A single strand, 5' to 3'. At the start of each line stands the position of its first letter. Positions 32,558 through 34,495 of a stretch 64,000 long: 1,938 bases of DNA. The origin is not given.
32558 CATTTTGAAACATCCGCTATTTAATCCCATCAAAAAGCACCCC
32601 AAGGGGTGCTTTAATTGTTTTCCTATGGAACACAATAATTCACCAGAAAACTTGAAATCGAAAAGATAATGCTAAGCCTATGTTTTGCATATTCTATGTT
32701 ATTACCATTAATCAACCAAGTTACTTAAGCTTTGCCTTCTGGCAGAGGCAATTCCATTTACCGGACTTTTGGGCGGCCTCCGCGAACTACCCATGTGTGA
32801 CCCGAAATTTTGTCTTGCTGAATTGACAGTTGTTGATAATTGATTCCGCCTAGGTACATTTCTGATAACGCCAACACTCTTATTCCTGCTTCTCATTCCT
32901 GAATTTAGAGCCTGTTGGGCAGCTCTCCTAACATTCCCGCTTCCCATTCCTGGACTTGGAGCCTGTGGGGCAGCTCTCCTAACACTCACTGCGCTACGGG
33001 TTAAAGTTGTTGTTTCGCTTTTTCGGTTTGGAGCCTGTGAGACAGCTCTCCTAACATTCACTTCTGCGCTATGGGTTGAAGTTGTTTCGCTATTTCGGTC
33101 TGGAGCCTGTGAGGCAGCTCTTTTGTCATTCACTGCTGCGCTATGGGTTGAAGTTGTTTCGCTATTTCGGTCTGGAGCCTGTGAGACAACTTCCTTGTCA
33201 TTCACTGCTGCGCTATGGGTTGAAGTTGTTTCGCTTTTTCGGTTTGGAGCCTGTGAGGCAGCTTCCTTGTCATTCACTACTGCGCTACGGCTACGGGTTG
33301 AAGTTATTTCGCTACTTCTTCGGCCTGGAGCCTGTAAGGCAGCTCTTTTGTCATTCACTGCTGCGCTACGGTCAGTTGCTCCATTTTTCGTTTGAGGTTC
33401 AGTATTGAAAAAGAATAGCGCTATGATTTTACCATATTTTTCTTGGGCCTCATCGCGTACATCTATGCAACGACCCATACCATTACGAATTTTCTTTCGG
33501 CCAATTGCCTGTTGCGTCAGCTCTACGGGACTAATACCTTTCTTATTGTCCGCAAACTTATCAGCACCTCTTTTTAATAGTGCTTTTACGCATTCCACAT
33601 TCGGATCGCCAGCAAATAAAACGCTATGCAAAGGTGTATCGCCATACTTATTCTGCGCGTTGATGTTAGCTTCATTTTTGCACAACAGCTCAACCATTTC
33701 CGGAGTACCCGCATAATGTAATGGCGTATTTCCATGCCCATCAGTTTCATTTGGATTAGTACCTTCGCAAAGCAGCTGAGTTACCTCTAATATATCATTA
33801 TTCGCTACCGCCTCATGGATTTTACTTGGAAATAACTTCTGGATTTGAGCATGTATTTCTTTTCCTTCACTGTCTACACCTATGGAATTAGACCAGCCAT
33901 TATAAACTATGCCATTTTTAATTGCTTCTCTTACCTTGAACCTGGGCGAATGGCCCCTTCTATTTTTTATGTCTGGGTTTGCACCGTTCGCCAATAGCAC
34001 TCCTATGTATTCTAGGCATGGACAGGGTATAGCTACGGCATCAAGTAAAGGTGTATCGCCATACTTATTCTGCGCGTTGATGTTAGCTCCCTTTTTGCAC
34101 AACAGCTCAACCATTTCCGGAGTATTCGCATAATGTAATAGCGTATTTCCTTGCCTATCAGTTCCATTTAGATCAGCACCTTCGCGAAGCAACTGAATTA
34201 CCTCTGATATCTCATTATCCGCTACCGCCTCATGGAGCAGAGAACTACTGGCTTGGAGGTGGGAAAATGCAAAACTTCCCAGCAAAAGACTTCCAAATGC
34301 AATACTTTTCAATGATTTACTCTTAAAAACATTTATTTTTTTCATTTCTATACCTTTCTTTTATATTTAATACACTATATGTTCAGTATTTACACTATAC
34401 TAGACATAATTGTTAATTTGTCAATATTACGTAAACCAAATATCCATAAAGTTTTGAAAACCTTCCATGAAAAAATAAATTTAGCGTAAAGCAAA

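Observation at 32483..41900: Tandem array of three Sec-signal ankyrin-repeat genes amplified as whole promoter-gene-terminator cassettes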

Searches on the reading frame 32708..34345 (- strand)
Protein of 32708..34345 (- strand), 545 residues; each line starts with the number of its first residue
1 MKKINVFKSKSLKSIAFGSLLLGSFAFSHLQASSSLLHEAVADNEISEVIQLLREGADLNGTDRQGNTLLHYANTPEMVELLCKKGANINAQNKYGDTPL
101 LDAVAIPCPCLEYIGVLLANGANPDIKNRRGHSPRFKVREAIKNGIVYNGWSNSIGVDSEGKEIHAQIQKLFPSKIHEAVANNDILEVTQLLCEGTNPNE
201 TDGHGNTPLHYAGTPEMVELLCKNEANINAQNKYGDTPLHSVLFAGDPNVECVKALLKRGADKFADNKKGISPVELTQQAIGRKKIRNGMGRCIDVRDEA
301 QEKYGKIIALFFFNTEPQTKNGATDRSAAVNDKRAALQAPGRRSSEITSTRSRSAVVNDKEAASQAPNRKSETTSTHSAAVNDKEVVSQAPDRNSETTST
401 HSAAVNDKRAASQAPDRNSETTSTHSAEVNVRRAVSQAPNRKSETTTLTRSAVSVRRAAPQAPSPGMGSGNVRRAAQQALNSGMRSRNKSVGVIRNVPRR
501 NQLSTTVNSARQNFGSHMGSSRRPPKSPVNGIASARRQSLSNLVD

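Call 10: search_protein_families(library=pfam, proteins=[window:32708-34345:-], max_evalue=0.01)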
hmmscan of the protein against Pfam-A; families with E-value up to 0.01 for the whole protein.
window:32708-34345:- (545 aa): 6 families
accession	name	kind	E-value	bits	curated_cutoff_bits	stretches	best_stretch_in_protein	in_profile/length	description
PF00023.36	Ank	-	1.3e-30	104.1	21.1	3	204-233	1-33/33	Ankyrin repeat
PF12796.13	Ank_2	-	1.2e-27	96.7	27.3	2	176-263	1-86/90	Ankyrin repeats (3 copies)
PF13637.12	Ank_4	-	1.4e-25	89.2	22.7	3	216-257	11-50/50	Ankyrin repeats (many copies)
PF13857.12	Ank_5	-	6.8e-23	81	27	2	197-240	8-54/56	Ankyrin repeats (many copies)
PF13606.12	Ank_3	-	4.7e-14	51.4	22.3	0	234-262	1-27/30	Ankyrin repeat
PF19964.5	EAD11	-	0.0023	18.3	26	0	37-71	6-39/80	Effector-associated domain 11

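Call 13: find_encoding_contigs(protein=window:32708-34345:-, flank=10000, max_places=4)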
Protein window:32708-34345:- (545 aa): no gene with exactly this product is on record in the collection.

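Call 58: list_cluster_members(proteins=[window:32708-34345:-, window:34637-36757:-, window:37047-41729:-, window:27366-30014:+, window:23597-26293:-, P0361, P0001, P0002, P0003])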
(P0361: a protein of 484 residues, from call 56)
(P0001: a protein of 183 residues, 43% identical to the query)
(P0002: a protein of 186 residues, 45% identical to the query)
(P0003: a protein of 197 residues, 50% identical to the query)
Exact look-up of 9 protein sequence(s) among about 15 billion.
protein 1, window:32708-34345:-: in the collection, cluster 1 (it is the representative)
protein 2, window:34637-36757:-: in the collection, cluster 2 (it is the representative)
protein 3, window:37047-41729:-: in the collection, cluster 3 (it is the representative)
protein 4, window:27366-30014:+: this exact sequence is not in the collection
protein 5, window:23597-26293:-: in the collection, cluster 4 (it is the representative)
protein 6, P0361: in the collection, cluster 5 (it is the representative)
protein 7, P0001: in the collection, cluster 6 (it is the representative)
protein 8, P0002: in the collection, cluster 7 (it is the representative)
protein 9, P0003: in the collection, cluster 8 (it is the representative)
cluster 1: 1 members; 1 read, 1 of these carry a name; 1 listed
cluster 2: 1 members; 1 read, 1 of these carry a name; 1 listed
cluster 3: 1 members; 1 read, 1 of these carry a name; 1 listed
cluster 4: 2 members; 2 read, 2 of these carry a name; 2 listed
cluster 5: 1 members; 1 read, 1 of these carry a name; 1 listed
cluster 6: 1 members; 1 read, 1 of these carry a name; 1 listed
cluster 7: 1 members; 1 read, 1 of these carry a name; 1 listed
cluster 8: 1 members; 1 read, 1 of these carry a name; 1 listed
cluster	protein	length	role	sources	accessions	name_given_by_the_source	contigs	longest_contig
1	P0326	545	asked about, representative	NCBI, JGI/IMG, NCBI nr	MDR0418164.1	MAG: ankyrin repeat domain-containing protein [Puniceicoccales bacterium] | ankyrin repeat protein | ankyrin repeat domain-containing protein [Puniceicoccales bacterium]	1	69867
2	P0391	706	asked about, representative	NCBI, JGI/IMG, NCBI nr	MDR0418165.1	MAG: ankyrin repeat domain-containing protein [Puniceicoccales bacterium] | hypothetical protein | ankyrin repeat domain-containing protein [Puniceicoccales bacterium]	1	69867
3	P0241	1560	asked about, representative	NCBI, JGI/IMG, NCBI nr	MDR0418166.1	MAG: ankyrin repeat domain-containing protein [Puniceicoccales bacterium] | ankyrin repeat protein | ankyrin repeat domain-containing protein [Puniceicoccales bacterium]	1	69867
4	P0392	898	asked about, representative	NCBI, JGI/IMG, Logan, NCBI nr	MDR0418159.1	MAG: valine--tRNA ligase [Puniceicoccales bacterium] | valyl-tRNA synthetase | valine--tRNA ligase [Puniceicoccales bacterium]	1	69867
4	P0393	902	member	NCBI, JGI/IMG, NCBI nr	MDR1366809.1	MAG: valine--tRNA ligase [Puniceicoccales bacterium] | valyl-tRNA synthetase | valine--tRNA ligase [Puniceicoccales bacterium]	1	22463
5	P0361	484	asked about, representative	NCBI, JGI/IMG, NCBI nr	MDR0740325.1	MAG: ankyrin repeat domain-containing protein [Puniceicoccales bacterium] | ankyrin repeat protein | ankyrin repeat domain-containing protein [Puniceicoccales bacterium]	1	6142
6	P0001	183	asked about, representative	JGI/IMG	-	ankyrin repeat protein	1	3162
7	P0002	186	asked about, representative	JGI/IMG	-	hypothetical protein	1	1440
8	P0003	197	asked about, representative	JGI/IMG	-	ankyrin repeat protein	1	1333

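Call 69: find_homologous_proteins(query=window:32708-34345:-, max_evalue=1e-10)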
Query window:32708-34345:- (545 aa): 2292 proteins with E <= 1e-10 among 8000 candidates; the best 120 are listed.
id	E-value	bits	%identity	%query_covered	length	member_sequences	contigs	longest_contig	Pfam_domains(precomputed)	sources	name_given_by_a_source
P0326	0.0e+0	1194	100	100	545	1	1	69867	PF13606.13,PF13857.13,PF12796.14,PF00023.37,PF13637.13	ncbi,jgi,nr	ncbi:MAG: ankyrin repeat domain-containing protein [Puniceicoccales bacterium]|jgi:ankyrin repeat pr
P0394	3.4e-80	289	40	57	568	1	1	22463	PF13606.13,PF13857.13,PF12796.14,PF00023.37,PF13637.13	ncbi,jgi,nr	ncbi:MAG: ankyrin repeat domain-containing protein [Puniceicoccales bacterium]|jgi:ankyrin repeat pr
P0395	1.3e-69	254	35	81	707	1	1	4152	PF13606.13,PF13857.13,PF12796.14,PF00023.37,PF13637.13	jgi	jgi:ankyrin repeat protein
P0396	2.4e-69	253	42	47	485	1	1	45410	PF13606.13,PF13857.13,PF12796.14,PF00023.37,PF13637.13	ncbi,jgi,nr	ncbi:MAG: ankyrin repeat domain-containing protein [Puniceicoccales bacterium]|jgi:ankyrin repeat pr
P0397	1.0e-64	237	28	51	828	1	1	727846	PF13468.13,PF00816.28,PF13669.13,PF13857.13,PF23745.2,PF00023.37,PF13637.13,PF18029.8,PF03720.23,PF13606.13,PF06688.17,PF12796.14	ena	-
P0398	5.9e-58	215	32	42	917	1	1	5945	PF07714.24,PF00069.32,PF22194.3,PF13606.13,PF13857.13,PF23745.2,PF12796.14,PF00023.37,PF13637.13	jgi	-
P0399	3.9e-55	206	39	56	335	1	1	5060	PF13606.13,PF13857.13,PF12796.14,PF00023.37,PF13637.13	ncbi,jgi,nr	ncbi:MAG: ankyrin repeat domain-containing protein [Bacteroidales bacterium]|jgi:ankyrin repeat prot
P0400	3.9e-55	206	30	41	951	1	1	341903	PF03158.19,PF13606.13,PF13857.13,PF28177.1,PF23745.2,PF12796.14,PF00023.37,PF13637.13,PF24521.3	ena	-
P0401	1.4e-53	201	32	38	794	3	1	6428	PF07714.24,PF00069.32,PF06563.18,PF13606.13,PF13857.13,PF23745.2,PF12796.14,PF14531.13,PF00023.37,PF13637.13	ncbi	-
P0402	5.6e-52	195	32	48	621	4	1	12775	PF13606.13,PF13857.13,PF23745.2,PF12796.14,PF00023.37,PF13637.13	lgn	-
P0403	3.9e-51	193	34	44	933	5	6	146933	PF13606.13,PF13857.13,PF28177.1,PF12796.14,PF00023.37,PF13637.13,PF24521.3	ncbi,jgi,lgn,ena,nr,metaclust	ncbi:MAG: hypothetical protein A2Z99_04955 [Treponema sp. GWB1_62_6]|nr:MAG: hypothetical protein A2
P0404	4.0e-51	193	33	46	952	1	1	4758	PF13606.13,PF13857.13,PF28177.1,PF23745.2,PF12796.14,PF00023.37,PF13637.13,PF24521.3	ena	-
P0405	4.5e-51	193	28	46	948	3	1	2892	PF13606.13,PF13857.13,PF28177.1,PF12796.14,PF00023.37,PF13637.13,PF24521.3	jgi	jgi:ankyrin repeat protein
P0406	9.0e-51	192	32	45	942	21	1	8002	PF13606.13,PF13857.13,PF28177.1,PF23745.2,PF12796.14,PF00023.37,PF13637.13,PF24521.3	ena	-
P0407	2.0e-50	190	33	45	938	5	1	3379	PF13606.13,PF13857.13,PF28177.1,PF23745.2,PF12796.14,PF00023.37,PF13637.13,PF24521.3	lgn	-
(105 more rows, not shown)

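Call 71: find_encoding_contigs(protein=P0396, flank=10000, max_places=2)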
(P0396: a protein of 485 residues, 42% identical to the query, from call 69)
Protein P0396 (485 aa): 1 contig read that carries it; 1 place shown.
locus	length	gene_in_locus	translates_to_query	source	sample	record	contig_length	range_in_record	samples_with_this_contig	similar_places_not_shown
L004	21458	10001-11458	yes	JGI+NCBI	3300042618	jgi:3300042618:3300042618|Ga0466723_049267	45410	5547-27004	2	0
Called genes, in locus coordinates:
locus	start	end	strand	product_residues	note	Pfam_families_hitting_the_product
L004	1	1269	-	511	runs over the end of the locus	PF02874:ATP-synt_ab_N, PF00006:ATP-synt_ab, PF00306:ATP-synt_ab_C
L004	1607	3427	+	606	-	-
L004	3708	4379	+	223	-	PF01746:tRNA_m1G_MT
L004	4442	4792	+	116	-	PF01245:Ribosomal_L19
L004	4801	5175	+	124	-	PF04347:FliO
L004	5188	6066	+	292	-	PF17827:PrmC_N, PF03602:Cons_hypoth95 (weak), PF05175:MTS, PF06325:PrmA, PF02390:Methyltransf_4 (weak), PF13649:Methyltransf_25, PF13847:Methyltransf_31, PF08242:Methyltransf_12 (weak), +2 more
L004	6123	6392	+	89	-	PF01313:Bac_export_3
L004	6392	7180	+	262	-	PF01311:Bac_export_1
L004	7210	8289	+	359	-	PF01312:Bac_export_2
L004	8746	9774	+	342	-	PF12796:Ank_2 (weak), PF00023:Ank (faint), PF13606:Ank_3 (faint), PF13637:Ank_4 (faint), PF13857:Ank_5 (weak), PF12796:Ank_2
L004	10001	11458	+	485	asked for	PF00023:Ank (faint), PF13606:Ank_3 (faint), PF13637:Ank_4 (faint), PF13857:Ank_5 (faint), PF12796:Ank_2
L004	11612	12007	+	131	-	PF12796:Ank_2, PF13606:Ank_3 (faint), PF13637:Ank_4 (weak), PF13857:Ank_5 (faint), PF00023:Ank (weak)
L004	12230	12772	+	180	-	PF13606:Ank_3 (faint), PF13857:Ank_5 (faint), PF00023:Ank (faint), PF12796:Ank_2, PF13637:Ank_4 (faint)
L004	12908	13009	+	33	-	-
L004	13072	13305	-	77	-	-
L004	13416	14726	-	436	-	PF01078:Mg_chelatase (faint), PF05496:RuvB_N, PF00158:Sigma54_activat (faint), PF00004:AAA, PF13173:AAA_14 (weak), PF20720:nSTAND3 (weak), PF16193:AAA_assoc_2, PF12002:MgsA_C, +3 more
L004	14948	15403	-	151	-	PF02577:BFN_dom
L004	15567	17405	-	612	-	PF13522:GATase_6, PF13537:GATase_7, PF01380:SIS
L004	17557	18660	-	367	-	PF00953:Glycos_transf_4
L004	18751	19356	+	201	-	PF13580:SIS_2, PF01380:SIS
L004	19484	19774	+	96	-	PF02699:YajC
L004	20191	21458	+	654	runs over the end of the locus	-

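Call 72: find_encoding_contigs(protein=P0399, flank=6000, max_places=2)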
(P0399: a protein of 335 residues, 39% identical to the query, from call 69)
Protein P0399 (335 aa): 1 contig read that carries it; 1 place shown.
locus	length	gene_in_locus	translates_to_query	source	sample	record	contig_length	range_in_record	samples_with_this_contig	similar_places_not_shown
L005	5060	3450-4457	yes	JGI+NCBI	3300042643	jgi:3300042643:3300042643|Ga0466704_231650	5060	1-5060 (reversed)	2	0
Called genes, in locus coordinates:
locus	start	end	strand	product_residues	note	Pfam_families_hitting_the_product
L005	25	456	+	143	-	PF13637:Ank_4 (faint), PF12796:Ank_2 (weak), PF13857:Ank_5 (weak)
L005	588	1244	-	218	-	PF00753:Lactamase_B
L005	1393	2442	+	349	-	PF00023:Ank (faint), PF12796:Ank_2, PF13606:Ank_3 (faint), PF13857:Ank_5 (faint), PF13637:Ank_4 (faint), PF12796:Ank_2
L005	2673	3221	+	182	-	PF12796:Ank_2, PF13606:Ank_3 (faint), PF13857:Ank_5 (faint), PF00023:Ank (faint), PF12796:Ank_2, PF13637:Ank_4 (faint)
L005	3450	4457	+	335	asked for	PF00023:Ank (faint), PF12796:Ank_2, PF13606:Ank_3 (faint), PF13637:Ank_4 (faint), PF13857:Ank_5 (weak), PF12796:Ank_2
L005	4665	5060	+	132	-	?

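Call 80: find_encoding_contigs(protein=P0395, flank=5000, max_places=2)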
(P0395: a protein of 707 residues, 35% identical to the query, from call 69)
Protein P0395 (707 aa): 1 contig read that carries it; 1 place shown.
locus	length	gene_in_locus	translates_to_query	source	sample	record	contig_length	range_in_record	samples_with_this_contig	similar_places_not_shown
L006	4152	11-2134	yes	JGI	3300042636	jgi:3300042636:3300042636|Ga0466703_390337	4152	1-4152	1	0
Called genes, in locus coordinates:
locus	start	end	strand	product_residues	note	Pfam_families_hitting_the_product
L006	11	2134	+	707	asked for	PF00023:Ank (faint), PF13606:Ank_3 (faint), PF13637:Ank_4 (faint), PF13857:Ank_5 (faint), PF12796:Ank_2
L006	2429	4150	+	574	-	?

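Call 97: search_protein_families(library=padloc, proteins=[window:32708-34345:-], max_evalue=0.001)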
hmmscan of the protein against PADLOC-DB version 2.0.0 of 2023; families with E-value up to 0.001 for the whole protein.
window:32708-34345:- (545 aa): 2 families
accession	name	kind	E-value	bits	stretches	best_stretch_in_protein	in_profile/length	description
PDLC04783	PDC-M72A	-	5.1e-23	80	2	31-138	261-369/392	-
PDLC02908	Ankyrin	-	2.5e-08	30.6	1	181-282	745-848/880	-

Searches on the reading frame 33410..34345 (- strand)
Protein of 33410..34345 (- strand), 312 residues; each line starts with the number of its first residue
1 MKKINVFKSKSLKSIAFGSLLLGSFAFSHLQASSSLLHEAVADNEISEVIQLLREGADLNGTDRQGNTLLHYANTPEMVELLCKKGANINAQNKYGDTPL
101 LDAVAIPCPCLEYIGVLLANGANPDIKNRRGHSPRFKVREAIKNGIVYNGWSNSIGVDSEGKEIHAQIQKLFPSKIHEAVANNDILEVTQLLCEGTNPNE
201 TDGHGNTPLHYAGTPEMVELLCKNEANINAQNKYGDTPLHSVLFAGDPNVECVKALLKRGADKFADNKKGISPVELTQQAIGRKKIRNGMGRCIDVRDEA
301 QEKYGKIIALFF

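Call 52: predict_structure(protein=window:33410-34345:-)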
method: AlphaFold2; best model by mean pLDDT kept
length: 312 residues; sequences in the alignment: 1
mean_pLDDT: 44.5   pTM: 0.33
mean pLDDT of the five models: 44.5, 43.1, 33.8, 33.1, 32.9
residues with pLDDT >= 90: 0; 70-90: 35; 50-70: 83; < 50: 194
segments of 3 or more residues with pLDDT < 50: 1-33, 88-171, 239-312
pLDDT, mean of each block of 10 residues (from residue 1): 28 29 30 56 62 60 56 52 51 39 28 26 28 28 27 30 36 68 69 79 72 63 70 54 41 42 37 33 30 31 28 27
secondary structure, 60 per line:
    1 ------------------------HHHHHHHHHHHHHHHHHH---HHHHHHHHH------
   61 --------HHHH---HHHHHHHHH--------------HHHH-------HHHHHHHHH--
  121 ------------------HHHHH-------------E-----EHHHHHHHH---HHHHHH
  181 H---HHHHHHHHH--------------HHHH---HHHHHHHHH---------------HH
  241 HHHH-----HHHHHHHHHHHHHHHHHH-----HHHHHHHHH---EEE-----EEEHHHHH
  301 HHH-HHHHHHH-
elements in order: H25-42 H46-54 H69-72 H76-84 H99-102 H110-118 H139-143 H164-171 H175-181 H185-193 H208-211 H215-223 H239-244 H250-267 H273-281 E285-287 E293-295 H296-303 H305-311

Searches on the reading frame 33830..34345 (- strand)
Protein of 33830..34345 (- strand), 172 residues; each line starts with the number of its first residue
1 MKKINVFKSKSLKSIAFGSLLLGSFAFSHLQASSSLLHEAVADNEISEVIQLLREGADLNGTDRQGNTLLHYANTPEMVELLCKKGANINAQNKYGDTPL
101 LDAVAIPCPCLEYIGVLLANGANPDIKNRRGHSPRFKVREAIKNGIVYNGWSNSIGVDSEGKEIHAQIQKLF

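Call 56: search_protein_representatives(alignment_id=A5)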
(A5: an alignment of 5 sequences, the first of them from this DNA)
Query: 5 sequences, 175 profile positions. Proteins with E-value up to 0.001 (for the whole library): 501031; up to 1e-10: 218400; up to 1e-30: 27286. The best 150 are listed.
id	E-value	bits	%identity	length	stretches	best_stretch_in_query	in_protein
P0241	0.0e+00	1233.8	-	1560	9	1-174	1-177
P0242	5.6e-232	778.4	-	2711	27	49-137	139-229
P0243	3.3e-228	766.2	-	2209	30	34-141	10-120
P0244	4.5e-226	759.2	-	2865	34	36-138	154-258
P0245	5.3e-221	742.7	-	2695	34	42-137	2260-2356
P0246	2.5e-208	701.4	-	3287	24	31-136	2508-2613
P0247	3.8e-207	697.6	-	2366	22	34-148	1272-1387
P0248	1.6e-206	695.6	-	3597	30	40-137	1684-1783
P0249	2.3e-206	695.0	-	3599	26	50-138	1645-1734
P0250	1.3e-202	682.8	-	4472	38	30-139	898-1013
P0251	1.5e-202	682.6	-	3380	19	47-139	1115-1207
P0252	2.1e-198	669.1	-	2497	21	26-141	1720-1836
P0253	2.3e-193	652.7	-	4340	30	44-147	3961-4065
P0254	1.6e-190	643.4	-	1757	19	34-139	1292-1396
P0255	6.7e-179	605.6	-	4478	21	36-141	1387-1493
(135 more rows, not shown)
